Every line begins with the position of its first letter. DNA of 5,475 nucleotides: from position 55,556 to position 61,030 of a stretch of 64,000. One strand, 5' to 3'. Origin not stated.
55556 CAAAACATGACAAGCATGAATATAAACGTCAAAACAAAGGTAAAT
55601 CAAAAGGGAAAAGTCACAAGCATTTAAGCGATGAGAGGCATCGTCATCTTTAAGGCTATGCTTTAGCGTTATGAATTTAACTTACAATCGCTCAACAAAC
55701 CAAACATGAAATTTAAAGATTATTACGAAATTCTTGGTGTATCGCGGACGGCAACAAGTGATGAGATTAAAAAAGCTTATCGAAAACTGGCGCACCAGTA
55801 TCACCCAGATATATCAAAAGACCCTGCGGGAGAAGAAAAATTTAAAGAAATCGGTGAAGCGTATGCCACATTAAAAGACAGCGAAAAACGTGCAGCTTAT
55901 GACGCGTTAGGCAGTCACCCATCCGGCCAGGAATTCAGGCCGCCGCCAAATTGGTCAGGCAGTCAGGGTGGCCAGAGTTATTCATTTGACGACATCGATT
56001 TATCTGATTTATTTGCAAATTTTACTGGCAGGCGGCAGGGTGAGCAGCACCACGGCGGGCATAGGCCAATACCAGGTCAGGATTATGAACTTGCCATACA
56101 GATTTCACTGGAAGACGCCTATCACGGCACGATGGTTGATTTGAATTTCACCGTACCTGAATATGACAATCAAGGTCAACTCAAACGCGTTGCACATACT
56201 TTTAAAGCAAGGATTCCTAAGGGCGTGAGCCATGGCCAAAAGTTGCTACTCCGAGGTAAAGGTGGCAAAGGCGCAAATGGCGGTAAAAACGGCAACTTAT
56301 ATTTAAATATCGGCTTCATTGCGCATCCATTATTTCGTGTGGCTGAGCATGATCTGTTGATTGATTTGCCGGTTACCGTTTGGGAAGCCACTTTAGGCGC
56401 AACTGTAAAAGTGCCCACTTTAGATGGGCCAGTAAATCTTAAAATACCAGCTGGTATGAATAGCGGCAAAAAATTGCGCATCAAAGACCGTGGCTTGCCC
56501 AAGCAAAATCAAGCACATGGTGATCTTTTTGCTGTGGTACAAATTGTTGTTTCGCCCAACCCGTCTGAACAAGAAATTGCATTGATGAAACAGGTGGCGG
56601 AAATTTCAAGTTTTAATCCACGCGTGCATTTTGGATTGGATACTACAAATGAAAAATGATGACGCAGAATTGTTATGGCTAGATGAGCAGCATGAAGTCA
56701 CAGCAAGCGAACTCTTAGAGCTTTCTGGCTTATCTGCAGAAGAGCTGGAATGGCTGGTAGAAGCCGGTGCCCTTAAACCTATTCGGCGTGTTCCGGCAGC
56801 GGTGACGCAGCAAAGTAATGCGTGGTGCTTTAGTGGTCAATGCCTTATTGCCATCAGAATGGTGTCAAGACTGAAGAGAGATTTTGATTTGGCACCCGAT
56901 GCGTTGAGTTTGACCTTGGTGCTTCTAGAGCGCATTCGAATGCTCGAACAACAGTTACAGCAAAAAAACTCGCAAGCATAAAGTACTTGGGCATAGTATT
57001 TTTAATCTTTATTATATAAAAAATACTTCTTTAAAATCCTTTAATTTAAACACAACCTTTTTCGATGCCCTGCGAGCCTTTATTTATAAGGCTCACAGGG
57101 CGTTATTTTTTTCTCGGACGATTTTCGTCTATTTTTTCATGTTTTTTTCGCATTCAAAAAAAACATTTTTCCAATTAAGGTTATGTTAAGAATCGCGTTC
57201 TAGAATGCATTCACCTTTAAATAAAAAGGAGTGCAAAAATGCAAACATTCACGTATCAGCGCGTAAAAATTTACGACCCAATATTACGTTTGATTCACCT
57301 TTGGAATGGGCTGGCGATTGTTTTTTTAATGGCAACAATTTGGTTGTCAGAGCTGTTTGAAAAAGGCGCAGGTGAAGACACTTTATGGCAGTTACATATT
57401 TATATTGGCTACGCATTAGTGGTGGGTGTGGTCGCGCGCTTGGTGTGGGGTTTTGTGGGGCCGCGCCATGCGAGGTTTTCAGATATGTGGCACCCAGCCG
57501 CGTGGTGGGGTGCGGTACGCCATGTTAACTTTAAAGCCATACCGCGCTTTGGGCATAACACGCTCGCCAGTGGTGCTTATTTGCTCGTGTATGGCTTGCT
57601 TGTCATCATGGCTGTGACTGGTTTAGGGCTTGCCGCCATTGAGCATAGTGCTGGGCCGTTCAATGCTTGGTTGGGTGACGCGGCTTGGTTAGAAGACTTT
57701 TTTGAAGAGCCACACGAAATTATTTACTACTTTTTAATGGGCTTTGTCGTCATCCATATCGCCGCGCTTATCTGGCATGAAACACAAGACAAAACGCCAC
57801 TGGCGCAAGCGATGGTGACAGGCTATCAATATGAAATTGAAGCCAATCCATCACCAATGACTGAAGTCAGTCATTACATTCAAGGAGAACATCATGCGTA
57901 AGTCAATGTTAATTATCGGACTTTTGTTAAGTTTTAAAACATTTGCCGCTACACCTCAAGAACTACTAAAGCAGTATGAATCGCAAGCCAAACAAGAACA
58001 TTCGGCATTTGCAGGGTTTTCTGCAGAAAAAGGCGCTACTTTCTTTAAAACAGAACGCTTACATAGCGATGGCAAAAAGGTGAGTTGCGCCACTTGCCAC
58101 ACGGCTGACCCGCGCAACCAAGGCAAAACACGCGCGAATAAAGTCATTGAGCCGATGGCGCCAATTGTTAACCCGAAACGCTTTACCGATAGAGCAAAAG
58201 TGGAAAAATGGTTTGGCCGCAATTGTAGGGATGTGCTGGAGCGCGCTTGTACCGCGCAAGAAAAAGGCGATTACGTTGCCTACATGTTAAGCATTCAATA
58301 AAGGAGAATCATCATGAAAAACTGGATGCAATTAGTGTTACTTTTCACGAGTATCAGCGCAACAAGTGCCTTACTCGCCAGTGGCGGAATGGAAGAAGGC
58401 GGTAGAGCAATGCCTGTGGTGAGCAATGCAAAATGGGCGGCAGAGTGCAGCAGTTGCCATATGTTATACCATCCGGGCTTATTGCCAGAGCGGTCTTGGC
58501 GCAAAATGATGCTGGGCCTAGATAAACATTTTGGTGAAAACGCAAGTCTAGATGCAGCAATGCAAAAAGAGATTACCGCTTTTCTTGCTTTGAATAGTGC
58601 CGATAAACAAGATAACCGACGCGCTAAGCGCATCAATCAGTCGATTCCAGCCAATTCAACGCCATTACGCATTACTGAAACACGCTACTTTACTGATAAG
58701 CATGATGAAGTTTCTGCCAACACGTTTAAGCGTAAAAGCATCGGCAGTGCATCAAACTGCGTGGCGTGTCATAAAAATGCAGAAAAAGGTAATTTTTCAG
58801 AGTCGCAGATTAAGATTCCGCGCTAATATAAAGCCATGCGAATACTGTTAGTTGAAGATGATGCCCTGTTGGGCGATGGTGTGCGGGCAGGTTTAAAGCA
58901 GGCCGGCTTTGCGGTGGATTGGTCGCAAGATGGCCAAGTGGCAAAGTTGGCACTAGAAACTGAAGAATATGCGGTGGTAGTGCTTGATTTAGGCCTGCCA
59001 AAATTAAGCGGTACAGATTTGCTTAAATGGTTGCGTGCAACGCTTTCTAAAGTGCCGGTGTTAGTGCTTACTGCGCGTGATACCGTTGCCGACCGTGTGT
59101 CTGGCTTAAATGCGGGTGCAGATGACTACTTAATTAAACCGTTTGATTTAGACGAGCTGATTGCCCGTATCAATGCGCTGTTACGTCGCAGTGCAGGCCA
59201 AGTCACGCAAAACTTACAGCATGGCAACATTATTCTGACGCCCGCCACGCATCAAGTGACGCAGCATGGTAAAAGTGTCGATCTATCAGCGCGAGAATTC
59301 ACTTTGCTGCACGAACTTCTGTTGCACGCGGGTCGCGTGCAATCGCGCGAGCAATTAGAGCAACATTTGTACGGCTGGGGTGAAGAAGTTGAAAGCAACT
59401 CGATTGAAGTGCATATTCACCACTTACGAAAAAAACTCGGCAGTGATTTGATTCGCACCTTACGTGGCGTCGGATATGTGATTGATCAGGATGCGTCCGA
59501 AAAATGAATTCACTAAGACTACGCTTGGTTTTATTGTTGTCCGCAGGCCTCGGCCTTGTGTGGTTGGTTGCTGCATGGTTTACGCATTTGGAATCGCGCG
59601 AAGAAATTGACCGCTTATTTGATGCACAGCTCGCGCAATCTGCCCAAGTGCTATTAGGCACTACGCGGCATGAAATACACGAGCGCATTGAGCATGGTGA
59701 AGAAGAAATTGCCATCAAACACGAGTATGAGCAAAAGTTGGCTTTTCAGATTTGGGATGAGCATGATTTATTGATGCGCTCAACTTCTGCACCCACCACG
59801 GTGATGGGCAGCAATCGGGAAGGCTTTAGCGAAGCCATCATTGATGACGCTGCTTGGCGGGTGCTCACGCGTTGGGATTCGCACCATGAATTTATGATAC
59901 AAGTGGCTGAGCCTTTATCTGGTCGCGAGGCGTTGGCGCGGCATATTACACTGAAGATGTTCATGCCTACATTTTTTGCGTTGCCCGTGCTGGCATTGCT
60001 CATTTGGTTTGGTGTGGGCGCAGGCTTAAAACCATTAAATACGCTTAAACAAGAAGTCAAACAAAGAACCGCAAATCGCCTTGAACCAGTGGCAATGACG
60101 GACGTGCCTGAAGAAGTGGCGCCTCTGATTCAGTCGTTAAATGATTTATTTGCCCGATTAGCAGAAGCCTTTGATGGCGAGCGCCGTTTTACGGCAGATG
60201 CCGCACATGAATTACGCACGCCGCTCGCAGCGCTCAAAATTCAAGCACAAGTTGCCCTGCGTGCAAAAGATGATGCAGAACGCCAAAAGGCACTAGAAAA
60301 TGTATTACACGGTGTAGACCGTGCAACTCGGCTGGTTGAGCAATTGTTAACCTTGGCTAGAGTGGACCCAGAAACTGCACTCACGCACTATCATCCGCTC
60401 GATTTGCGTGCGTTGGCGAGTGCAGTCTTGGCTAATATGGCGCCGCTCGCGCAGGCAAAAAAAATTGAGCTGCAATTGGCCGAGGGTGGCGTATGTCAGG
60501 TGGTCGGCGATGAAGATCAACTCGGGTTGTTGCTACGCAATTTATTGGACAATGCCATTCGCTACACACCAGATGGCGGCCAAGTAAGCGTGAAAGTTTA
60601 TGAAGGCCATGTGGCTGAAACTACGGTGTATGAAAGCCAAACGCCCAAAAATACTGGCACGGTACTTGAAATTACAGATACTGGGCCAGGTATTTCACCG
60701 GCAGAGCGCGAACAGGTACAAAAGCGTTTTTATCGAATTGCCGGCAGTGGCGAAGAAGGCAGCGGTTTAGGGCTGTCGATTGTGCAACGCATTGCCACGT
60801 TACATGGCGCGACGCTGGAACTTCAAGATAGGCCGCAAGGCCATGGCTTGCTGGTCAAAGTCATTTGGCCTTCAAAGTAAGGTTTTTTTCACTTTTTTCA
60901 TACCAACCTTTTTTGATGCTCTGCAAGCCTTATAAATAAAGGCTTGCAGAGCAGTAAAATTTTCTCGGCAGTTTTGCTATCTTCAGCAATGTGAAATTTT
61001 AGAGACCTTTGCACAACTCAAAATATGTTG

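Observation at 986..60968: Ten copies of a 64-bp structured intergenic repeat (T-run, 14-bp-stem hairpin, T-run)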

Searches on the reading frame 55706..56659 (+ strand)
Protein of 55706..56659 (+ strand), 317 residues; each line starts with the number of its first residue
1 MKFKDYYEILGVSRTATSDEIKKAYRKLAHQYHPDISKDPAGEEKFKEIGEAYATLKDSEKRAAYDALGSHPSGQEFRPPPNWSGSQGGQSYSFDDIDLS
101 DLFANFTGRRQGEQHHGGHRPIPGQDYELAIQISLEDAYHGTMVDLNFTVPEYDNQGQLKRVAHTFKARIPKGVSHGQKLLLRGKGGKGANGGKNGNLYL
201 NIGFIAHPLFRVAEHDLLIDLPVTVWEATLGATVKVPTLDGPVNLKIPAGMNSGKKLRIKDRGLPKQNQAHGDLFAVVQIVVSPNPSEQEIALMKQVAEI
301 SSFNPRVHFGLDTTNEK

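Call 21: search_protein_families(library=ncbifam, proteins=[window:55706-56659:+], max_evalue=0.00001)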
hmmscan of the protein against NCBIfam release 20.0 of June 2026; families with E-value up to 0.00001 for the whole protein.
window:55706-56659:+ (317 aa): 14 families
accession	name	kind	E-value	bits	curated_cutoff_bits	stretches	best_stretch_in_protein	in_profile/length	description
NF007618.0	PRK10266.1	equivalog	5e-83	279.1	403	1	1-310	1-304/306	curved DNA-binding protein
TIGR02349.1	DnaJ_bact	equivalog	5.1e-75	253.1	377.2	2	5-150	1-142/354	molecular chaperone DnaJ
NF008035.0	PRK10767.1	subfamily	2.2e-67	227.7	338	2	1-149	1-139/374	molecular chaperone DnaJ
NF010892.0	PRK14299.1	equivalog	2.8e-67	227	392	1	2-301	2-287/291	chaperone protein DnaJ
NF010894.0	PRK14301.1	equivalog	7.6e-60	202.9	548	2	1-148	1-141/373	chaperone protein DnaJ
NF010872.0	PRK14279.1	equivalog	9e-58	196.2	556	2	160-309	238-390/394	molecular chaperone DnaJ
NF010885.0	PRK14292.1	equivalog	2e-56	191.6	585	2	4-147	2-135/371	chaperone protein DnaJ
NF010874.0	PRK14281.1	equivalog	2e-53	181.9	619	2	4-122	3-115/397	chaperone protein DnaJ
NF010871.0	PRK14278.1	equivalog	7.9e-53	179.7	502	2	4-146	3-134/378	molecular chaperone DnaJ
NF037946.1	terminal_TopJ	equivalog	5.4e-38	131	300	2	4-69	5-70/810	terminal organelle assembly protein TopJ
TIGR03835.1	termin_org_DnaJ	equivalog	1e-27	96.9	512.25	1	4-71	2-69/871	terminal organelle assembly protein TopJ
NF050028.1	CldAdptActJ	equivalog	2.5e-10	40.7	150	1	5-65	3-69/93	cold adaptation protein ActJcold adaptation protein ActJ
NF006948.0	PRK09430.1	equivalog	8.1e-08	32.2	162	1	3-37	199-235/267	co-chaperone DjlA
TIGR00714.1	hscB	equivalog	1.6e-06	28.3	46.75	1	20-65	7-56/156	Fe-S protein assembly co-chaperone HscB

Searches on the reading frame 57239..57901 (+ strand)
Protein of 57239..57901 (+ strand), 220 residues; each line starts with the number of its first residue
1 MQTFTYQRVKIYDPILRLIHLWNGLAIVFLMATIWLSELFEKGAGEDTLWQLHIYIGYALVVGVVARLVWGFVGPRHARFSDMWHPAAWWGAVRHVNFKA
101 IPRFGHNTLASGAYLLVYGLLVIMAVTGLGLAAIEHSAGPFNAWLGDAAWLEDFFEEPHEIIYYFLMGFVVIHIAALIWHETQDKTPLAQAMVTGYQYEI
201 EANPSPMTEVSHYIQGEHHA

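Call 21: search_protein_families(library=ncbifam, proteins=[window:57239-57901:+], max_evalue=0.00001)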
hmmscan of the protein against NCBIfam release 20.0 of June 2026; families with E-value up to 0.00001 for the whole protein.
window:57239-57901:+ (220 aa): 1 family
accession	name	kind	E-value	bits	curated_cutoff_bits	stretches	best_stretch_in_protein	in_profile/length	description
TIGR02125.1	CytB-hydogenase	equivalog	7e-15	55.1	121.5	1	12-199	3-210/212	Ni/Fe-hydrogenase, b-type cytochrome subunit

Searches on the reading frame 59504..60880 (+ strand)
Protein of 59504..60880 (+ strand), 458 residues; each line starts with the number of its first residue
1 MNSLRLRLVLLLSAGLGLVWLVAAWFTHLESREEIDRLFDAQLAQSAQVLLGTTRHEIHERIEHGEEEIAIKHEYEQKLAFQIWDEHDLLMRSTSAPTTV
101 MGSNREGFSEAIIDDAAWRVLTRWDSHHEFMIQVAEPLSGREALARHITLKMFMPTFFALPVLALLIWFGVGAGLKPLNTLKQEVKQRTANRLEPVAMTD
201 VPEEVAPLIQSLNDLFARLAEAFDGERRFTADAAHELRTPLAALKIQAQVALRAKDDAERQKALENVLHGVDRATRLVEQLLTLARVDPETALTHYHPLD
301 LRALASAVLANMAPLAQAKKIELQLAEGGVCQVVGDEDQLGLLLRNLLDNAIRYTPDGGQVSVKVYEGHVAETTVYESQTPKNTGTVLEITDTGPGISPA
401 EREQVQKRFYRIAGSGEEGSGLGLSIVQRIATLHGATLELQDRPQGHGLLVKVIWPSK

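Call 21: search_protein_families(library=ncbifam, proteins=[window:59504-60880:+], max_evalue=0.00001)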
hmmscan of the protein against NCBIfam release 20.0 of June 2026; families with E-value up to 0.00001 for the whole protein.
window:59504-60880:+ (458 aa): 74 families (the best 25 are shown)
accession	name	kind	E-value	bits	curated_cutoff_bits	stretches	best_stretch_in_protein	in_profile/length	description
NF007664.1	PRK10337.1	equivalog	4.9e-96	322.1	475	1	3-455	1-442/442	quorum sensing histidine kinase QseC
NF008025.0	PRK10755.1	equivalog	7.5e-63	212.4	314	1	150-456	67-355/362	two-component system sensor histidine kinase PmrB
TIGR01386.1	cztS_silS_copS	subfamily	5.1e-62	210.3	292.55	1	3-444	3-446/457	heavy metal sensor histidine kinase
NF052314.1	T9SS_HK_PorY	subfamily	2.8e-41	141.9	350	1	23-451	21-416/418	PorY family sensor histidine kinase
NF041735.1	hist_kin_RppB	equivalog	3.6e-41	141.4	400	1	226-443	216-426/438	two-component system sensor histidine kinase RppB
TIGR02966.1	phoR_proteo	equivalog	2.3e-39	135.4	334.2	1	227-442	115-321/333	phosphate regulon sensor histidine kinase PhoR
NF046044.1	PnpS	equivalog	3e-39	135.2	400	1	226-443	170-378/390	two-component system histidine kinase PnpS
NF008312.0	PRK11100.1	equivalog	2e-38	132.4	356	1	158-456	194-473/477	two-component system sensor histidine kinase CreC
NF007345.0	PRK09835.1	subfamily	1.4e-36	126.1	423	1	163-445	198-470/482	Cu(+)/Ag(+) sensor histidine kinase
NF012163.2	BaeS_SmeS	equivalog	2e-34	119.3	500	1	164-453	177-454/457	sensor histidine kinase efflux regulator BaeS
NF045911.1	TCSHisKinNblS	equivalog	5.5e-32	110.9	1000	1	224-440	386-604/621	two-component system sensor histidine kinase NblS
NF007837.0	PRK10549.1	equivalog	5.1e-31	107.9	603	1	163-456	176-457/466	envelope stress sensor histidine kinase BaeS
NF058527.1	HistKinChvGCaul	equivalog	8.4e-31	107.3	740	1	183-448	263-520/535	two-component sensor histidine kinase ChvG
NF040691.1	MtrAB_MtrB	equivalog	1.5e-30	106.7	450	1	207-449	252-484/507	MtrAB system histidine kinase MtrB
NF033092.0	HK_WalK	equivalog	8.3e-28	97.3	725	1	222-449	367-586/594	cell wall metabolism sensor histidine kinase WalK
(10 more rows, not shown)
